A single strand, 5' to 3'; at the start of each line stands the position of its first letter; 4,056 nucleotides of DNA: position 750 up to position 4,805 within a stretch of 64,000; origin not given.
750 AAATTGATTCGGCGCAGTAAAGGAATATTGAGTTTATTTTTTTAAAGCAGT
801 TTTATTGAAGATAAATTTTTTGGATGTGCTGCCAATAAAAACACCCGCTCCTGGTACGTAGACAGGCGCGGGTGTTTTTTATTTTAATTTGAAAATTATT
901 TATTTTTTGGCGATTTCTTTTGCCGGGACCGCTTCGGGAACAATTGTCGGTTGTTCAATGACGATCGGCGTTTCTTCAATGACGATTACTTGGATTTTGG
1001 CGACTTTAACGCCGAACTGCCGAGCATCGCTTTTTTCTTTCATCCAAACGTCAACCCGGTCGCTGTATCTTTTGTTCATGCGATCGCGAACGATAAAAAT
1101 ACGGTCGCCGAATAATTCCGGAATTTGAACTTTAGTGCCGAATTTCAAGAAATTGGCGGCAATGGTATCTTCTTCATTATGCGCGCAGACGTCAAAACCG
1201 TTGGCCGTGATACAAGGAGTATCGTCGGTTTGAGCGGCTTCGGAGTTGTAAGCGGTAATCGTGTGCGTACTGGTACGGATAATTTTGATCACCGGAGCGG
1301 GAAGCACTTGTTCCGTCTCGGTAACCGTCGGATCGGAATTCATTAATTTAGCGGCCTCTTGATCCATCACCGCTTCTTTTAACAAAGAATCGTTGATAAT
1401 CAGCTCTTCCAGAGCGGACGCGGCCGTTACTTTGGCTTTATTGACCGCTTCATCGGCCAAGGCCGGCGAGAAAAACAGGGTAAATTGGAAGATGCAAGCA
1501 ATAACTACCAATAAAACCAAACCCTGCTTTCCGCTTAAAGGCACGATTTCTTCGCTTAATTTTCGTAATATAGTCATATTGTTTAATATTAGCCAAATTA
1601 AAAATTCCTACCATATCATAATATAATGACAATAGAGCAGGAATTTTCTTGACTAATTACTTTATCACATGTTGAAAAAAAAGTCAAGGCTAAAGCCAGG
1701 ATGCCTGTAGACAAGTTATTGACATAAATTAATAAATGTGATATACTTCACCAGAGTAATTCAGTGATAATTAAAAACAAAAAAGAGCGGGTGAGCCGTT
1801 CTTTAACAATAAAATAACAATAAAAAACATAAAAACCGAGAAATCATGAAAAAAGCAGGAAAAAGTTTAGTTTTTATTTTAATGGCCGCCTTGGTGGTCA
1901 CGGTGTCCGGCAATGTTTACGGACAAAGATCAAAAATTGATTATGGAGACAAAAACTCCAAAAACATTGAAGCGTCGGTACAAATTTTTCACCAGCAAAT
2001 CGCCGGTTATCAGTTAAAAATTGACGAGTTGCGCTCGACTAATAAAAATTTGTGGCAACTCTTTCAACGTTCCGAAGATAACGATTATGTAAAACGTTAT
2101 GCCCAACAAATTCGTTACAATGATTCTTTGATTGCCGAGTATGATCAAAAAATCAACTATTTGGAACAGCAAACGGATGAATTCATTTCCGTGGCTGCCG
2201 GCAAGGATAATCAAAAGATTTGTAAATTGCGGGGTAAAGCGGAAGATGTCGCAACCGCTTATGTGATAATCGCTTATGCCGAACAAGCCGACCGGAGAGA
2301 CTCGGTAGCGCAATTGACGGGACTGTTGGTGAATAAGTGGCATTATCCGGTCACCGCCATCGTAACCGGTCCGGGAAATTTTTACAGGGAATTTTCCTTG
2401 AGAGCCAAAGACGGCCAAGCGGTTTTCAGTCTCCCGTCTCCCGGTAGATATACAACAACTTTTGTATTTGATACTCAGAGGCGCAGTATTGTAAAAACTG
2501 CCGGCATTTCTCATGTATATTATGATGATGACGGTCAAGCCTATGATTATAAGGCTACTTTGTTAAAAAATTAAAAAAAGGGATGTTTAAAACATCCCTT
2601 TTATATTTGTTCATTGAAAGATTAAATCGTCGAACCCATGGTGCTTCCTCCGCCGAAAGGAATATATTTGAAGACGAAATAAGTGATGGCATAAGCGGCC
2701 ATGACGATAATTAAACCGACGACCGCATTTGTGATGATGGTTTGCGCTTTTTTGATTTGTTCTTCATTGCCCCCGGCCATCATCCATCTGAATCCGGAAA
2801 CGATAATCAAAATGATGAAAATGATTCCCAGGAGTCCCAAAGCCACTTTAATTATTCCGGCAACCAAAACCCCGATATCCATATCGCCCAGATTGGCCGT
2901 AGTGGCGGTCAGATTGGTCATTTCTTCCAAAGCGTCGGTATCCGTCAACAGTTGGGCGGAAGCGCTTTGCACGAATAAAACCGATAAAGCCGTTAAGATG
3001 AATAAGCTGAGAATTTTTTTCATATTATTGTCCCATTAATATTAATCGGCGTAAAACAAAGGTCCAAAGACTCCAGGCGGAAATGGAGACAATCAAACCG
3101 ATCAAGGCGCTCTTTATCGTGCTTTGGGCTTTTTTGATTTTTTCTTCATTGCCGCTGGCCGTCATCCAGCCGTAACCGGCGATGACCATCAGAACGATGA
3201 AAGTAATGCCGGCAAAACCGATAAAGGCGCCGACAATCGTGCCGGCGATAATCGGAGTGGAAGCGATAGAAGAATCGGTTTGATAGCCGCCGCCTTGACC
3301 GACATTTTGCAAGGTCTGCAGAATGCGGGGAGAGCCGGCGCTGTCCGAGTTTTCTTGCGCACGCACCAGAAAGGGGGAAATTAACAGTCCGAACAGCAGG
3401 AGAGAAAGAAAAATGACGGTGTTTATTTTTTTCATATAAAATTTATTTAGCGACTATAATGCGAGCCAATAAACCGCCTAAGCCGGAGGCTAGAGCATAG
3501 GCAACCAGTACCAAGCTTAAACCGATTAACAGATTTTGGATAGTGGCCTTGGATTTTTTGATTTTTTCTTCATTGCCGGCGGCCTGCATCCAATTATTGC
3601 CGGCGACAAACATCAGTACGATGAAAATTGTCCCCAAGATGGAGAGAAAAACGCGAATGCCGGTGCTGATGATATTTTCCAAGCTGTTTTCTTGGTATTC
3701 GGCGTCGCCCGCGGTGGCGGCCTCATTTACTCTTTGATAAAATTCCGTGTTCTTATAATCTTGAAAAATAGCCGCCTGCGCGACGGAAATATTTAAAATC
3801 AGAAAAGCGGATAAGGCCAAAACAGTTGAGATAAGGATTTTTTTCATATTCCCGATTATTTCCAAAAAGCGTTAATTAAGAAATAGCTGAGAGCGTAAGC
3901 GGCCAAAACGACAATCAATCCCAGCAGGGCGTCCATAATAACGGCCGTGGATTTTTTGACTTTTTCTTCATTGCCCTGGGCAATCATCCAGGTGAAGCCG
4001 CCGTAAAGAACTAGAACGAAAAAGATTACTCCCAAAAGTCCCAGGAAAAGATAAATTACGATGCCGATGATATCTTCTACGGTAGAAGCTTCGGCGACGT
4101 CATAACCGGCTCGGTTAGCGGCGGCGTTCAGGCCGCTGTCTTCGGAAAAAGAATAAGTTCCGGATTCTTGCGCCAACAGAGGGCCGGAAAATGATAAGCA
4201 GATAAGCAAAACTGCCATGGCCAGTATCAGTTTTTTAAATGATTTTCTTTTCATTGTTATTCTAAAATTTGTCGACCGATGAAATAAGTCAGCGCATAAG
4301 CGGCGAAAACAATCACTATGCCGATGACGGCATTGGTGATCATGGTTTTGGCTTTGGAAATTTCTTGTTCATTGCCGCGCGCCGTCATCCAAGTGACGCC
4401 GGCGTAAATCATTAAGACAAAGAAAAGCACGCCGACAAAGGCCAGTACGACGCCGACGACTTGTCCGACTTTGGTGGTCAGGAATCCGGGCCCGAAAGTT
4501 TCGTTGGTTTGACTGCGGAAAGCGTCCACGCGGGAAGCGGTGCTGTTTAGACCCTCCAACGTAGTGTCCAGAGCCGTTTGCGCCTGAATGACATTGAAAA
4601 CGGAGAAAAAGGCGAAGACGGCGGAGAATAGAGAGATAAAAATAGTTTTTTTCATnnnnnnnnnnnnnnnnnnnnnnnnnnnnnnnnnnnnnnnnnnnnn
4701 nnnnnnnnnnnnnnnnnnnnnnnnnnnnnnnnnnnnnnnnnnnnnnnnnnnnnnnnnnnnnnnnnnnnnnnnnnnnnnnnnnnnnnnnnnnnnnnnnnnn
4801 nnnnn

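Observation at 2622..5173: Six tandem paralogs of a small VirB2/TrbC-like pilin-type membrane protein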

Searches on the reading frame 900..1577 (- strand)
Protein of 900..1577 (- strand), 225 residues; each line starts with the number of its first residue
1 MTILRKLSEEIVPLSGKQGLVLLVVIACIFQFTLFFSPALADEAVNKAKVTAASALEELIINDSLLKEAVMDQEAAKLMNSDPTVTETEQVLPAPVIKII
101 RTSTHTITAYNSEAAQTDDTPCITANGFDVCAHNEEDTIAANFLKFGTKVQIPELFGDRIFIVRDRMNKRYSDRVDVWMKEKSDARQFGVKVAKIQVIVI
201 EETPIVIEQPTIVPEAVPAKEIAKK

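Call 3: search_protein_families(library=pfam, proteins=[window:900-1577:-], max_evalue=1)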
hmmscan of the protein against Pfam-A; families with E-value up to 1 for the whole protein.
window:900-1577:- (225 aa): 1 family
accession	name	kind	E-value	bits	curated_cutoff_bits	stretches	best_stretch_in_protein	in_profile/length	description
PF24132.1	DUF7399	-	0.042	14.7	27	1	65-148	44-126/134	Family of unknown function (DUF7399)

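Call 71: search_protein_families(library=ncbifam, proteins=[window:900-1577:-], max_evalue=0.01)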
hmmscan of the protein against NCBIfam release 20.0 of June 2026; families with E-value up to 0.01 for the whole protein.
window:900-1577:- (225 aa): 1 family
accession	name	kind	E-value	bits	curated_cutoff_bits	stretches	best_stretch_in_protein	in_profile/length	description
NF040670.1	wall_bind_EntA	exception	0.00067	19.2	560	1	77-198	171-290/291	cell wall-binding protein EntA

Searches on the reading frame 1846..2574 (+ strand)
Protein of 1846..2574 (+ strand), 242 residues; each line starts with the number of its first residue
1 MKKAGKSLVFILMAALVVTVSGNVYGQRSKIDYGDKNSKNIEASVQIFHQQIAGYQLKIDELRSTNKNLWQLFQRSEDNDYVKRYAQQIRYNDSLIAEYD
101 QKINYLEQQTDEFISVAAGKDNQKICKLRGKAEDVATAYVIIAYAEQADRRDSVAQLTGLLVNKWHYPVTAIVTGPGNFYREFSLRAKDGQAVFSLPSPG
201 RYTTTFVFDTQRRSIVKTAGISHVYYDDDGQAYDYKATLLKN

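Call 3: search_protein_families(library=pfam, proteins=[window:1846-2574:+], max_evalue=1)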
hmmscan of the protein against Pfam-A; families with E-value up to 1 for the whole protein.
window:1846-2574:+ (242 aa): 5 families
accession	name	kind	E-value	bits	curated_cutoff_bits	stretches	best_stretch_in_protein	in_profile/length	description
PF04977.20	DivIC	-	0.013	15.8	28.9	1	46-87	20-62/80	Septum formation initiator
PF09951.15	Imm33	-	0.02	15.1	25.4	1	44-112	4-73/87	Immunity protein Imm33 domain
PF08334.16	T2SSG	-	0.057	13.9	21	1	38-124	11-96/108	Type II secretion system (T2SS), protein G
PF06785.16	UPF0242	-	0.081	13.4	33.5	1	42-108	96-164/194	Uncharacterised protein family (UPF0242) N-terminus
PF09307.15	MHC2-interact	-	0.081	13.2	26.9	1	5-45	35-75/109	CLIP, MHC2 interacting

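Call 71: search_protein_families(library=ncbifam, proteins=[window:1846-2574:+], max_evalue=0.01)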
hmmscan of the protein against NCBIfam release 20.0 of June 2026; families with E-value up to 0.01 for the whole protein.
window:1846-2574:+ (242 aa): 3 families
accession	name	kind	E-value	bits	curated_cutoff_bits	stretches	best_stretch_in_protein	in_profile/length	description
TIGR02977.1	phageshock_pspA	equivalog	0.0054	16.5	242.95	1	30-131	100-203/219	phage shock protein PspA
NF047516.1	LA_3659_fam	equivalog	0.0095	15.5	36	0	33-112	30-107/221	LA_3659 family protein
NF047514.1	SpiroCoCo_N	equivalog_domain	0.0095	15.5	75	0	33-112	30-107/221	SpiroCoCo family coiled-coil protein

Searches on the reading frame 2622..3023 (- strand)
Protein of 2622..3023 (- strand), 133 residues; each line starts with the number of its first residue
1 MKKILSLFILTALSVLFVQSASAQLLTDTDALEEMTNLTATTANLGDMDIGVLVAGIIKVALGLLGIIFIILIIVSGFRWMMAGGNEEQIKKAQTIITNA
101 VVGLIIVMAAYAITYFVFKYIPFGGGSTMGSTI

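Call 3: search_protein_families(library=pfam, proteins=[window:2622-3023:-], max_evalue=1)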
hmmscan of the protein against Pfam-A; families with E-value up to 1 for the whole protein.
window:2622-3023:- (133 aa): 6 families
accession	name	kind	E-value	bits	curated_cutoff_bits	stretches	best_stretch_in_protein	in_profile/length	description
PF18895.5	T4SS_pilin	-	5.7e-08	33.2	26.6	1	56-117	11-71/71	Type IV secretion system pilin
PF04746.17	DUF575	-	0.41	11.4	25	1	53-94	8-49/101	Protein of unknown function (DUF575)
PF02417.20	Chromate_transp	-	0.47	10.9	28.6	1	50-111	63-125/166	Chromate transporter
PF06161.16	DUF975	-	0.47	10.7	34.8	1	4-120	54-171/243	Protein of unknown function (DUF975)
PF19747.4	DUF6234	-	0.68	10.8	27.5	1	60-112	10-68/129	Family of unknown function (DUF6234)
PF05858.17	BIV_Env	-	0.95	8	20.8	1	6-72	106-167/548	Bovine immunodeficiency virus surface protein (SU)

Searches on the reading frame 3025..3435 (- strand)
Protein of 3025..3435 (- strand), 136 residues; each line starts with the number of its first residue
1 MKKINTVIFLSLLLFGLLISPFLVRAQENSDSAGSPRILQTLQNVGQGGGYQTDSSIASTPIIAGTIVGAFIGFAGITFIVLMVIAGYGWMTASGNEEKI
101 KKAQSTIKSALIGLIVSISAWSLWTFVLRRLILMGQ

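Call 3: search_protein_families(library=pfam, proteins=[window:3025-3435:-], max_evalue=1)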
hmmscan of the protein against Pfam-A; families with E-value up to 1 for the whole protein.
window:3025-3435:- (136 aa): 3 families
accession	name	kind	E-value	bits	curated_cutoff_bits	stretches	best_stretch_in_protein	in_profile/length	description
PF18895.5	T4SS_pilin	-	4e-08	33.7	26.6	1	64-127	9-71/71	Type IV secretion system pilin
PF02417.20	Chromate_transp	-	0.017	15.6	28.6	1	63-121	67-125/166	Chromate transporter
PF25799.1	prePAAR_I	-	0.24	12.2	25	1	56-87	10-42/57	Class I prePAAR effector Rhs1 motif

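Call 21: find_related_loci(query=A2, collection=genome_contigs, flank=10000)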
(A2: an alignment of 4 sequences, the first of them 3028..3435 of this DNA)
Query A2 (136 aa) in genome_contigs; peptide patterns used: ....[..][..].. (x = any residue, [..] = any of these).
531 stretches matched a pattern; 233 encode a relative of the query (tblastn E <= 1e-3); the best 80 are kept; 77 distinct loci.
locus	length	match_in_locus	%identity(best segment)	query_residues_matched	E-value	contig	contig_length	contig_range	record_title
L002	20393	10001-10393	59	1-133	1e-44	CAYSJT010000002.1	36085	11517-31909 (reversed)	MAG TPA_asm: uncultured Gammaproteobacteria bacterium isolate binchicken_co246_376 genome assembly, contig: NODE_1411_le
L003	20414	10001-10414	57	2-136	3e-44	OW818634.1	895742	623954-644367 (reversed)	metagenome genome assembly, chromosome: 1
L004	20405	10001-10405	57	2-136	9e-44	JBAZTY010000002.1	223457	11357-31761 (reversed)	MAG: Patescibacteria group bacterium isolate SO_2017_GW1_214 NODE_441_length_223457_cov_2.688940_OW334_2017, whole genom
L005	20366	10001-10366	58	10-132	9e-43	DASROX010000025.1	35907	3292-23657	MAG TPA_asm: Candidatus Saccharimonadales bacterium isolate SMAG_U10279 k141_319816, whole genome shotgun sequence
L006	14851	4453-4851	53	19-136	4e-41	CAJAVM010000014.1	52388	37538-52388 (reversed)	uncultured bacterium isolate Loc080925-6m_bin-0519 genome assembly, contig: bin-0519:14/27, whole genome shotgun sequenc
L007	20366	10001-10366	56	8-133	1e-40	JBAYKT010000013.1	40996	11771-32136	MAG: Patescibacteria group bacterium isolate SO_2016_GW1_86 scaffold01792_OW334_2016, whole genome shotgun sequence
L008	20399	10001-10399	54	1-135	7e-39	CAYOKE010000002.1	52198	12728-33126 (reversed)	MAG TPA_asm: uncultured Gammaproteobacteria bacterium isolate SRP263991_co1_502 genome assembly, contig: NODE_585_length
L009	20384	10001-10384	50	1-134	6e-39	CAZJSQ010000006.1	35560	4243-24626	MAG TPA_asm: uncultured Gammaproteobacteria bacterium isolate SRP178699_co1_232 genome assembly, contig: NODE_1178_lengt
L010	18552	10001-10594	53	8-133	9e-39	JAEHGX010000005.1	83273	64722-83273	Candidatus Falkowbacteria bacterium S5_I03 S5_I03__5, whole genome shotgun sequence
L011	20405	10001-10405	50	1-134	6e-39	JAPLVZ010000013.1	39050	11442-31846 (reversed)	MAG: Candidatus Falkowbacteria bacterium isolate LacPavin_0419_WC90_MAG_43_11 LacPavin_0419_WC90_scaffold_612945, whole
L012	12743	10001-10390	47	1-133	1e-37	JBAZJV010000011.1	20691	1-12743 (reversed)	MAG: Patescibacteria group bacterium isolate SO_2017_LW4_128 scaffold_5166_c1_LW137-91_2017, whole genome shotgun sequen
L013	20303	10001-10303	62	32-132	5e-37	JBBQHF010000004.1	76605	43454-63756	MAG: Patescibacteria group bacterium isolate Co_metawrap_919 Cmw_919_k141_17514628_length_76605_cov_15.9338, whole genom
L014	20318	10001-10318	57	30-135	8e-37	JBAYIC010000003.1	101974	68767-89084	MAG: Patescibacteria group bacterium isolate SO_2016_GW1_19 scaffold00463_OW334_2016, whole genome shotgun sequence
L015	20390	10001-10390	55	1-133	1e-36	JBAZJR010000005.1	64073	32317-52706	MAG: Patescibacteria group bacterium isolate SO_2017_LW4_124 scaffold_1206_c1_LW137-91_2017, whole genome shotgun sequen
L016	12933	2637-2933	62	38-136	3e-36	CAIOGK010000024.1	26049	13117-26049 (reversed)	Candidatus Falkowbacteria bacterium isolate Loclat_bin-04004 genome assembly, contig: bin-04004:024/137, whole genome sh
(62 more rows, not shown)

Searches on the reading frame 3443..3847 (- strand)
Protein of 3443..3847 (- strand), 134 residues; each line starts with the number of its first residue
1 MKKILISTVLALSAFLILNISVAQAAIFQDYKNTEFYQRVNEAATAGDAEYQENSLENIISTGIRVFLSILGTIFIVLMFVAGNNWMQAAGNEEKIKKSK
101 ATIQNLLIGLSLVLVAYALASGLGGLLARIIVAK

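Call 3: search_protein_families(library=pfam, proteins=[window:3443-3847:-], max_evalue=1)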
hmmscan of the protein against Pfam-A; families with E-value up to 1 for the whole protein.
window:3443-3847:- (134 aa): 7 families
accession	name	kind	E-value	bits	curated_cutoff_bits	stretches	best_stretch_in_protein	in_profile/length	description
PF18895.5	T4SS_pilin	-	5.6e-06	26.8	26.6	1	55-120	4-68/71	Type IV secretion system pilin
PF03631.20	Virul_fac_BrkB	-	0.00043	20.4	33.7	1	8-119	16-127/259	Virulence factor BrkB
PF06781.17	CrgA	-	0.021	15.4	24.8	1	45-120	19-85/89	Cell division protein CrgA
PF06687.17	SUR7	-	0.03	14.4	29.6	1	4-119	109-196/201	SUR7/PalI family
PF09928.14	DUF2160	-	0.086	13.6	28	1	61-86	43-68/88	Predicted small integral membrane protein (DUF2160)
PF09534.15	Trp_oprn_chp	-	0.13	12.5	29.6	1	77-133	10-71/180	Tryptophan-associated transmembrane protein (Trp_oprn_chp)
PF07331.16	TctB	-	0.5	11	29.1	1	64-127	36-92/137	Tripartite tricarboxylate transporter TctB family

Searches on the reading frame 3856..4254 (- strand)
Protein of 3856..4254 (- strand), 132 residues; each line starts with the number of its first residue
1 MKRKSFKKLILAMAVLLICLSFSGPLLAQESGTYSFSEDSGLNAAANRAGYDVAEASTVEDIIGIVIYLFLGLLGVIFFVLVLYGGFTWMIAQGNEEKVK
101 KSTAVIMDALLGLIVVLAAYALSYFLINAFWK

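Call 3: search_protein_families(library=pfam, proteins=[window:3856-4254:-], max_evalue=1)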
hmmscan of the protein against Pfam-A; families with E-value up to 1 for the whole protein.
window:3856-4254:- (132 aa): 5 families
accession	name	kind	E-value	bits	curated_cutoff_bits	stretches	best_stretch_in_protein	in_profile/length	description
PF18895.5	T4SS_pilin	-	1.7e-06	28.4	26.6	1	57-126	3-71/71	Type IV secretion system pilin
PF08733.15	PalH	-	0.07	12.6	34.1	1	3-131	175-277/332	PalH/RIM21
PF17231.7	DUF5305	-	0.15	11.9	29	1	30-103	82-152/217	Family of unknown function (DUF5305)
PF04956.18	TrbC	-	0.27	11.9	27.9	0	2-119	2-91/98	TrbC/VIRB2 pilin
PF12420.13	DUF3671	-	0.83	9.5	34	1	2-84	152-207/223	Fam-L, Fam-M like protein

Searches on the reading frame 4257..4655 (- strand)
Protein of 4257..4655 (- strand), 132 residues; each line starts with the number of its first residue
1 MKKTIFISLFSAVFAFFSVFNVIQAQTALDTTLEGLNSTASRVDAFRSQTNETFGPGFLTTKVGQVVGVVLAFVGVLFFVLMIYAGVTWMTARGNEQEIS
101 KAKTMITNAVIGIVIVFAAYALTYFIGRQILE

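Call 3: search_protein_families(library=pfam, proteins=[window:4257-4655:-], max_evalue=1)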
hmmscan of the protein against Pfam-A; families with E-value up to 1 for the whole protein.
window:4257-4655:- (132 aa): 14 families
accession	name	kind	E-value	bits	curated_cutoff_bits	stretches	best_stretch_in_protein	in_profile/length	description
PF18895.5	T4SS_pilin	-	5.9e-08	33.1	26.6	1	66-126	15-71/71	Type IV secretion system pilin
PF19607.4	DUF6112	-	0.00091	19.4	25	1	61-116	14-71/88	Family of unknown function (DUF6112)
PF04290.18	DctQ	-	0.0056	17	28.3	1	60-128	58-128/132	Tripartite ATP-independent periplasmic transporters, DctQ component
PF01036.24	Bac_rhodopsin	-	0.0076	16.2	24.6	1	65-128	124-187/224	Bacteriorhodopsin-like protein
PF07331.16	TctB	-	0.0079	16.8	29.1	1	10-123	3-85/137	Tripartite tricarboxylate transporter TctB family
PF07884.19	VKOR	-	0.027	15.1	27.5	1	59-120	46-103/134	Vitamin K epoxide reductase family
PF02674.22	Colicin_V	-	0.054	13.9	29.3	0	45-126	51-121/144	Colicin V production protein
PF09945.14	DUF2177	-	0.11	13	26.9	1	58-123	27-91/124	Predicted membrane protein (DUF2177)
PF01004.24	Flavi_M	-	0.2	11.8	25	1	88-123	17-53/74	Flavivirus envelope glycoprotein M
PF05545.16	FixQ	-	0.34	11.3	29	1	73-106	12-45/49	Cbb3-type cytochrome oxidase component FixQ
PF07787.17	TMEM43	-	0.34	10.7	23.3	1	60-126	184-247/250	Transmembrane protein 43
PF06161.16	DUF975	-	0.36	11.1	34.8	0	39-131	80-173/243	Protein of unknown function (DUF975)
PF00001.26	7tm_1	-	0.58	10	30.5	1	65-126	154-221/260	7 transmembrane receptor (rhodopsin family)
PF02417.20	Chromate_transp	-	0.63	10.5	28.6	1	60-119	64-124/166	Chromate transporter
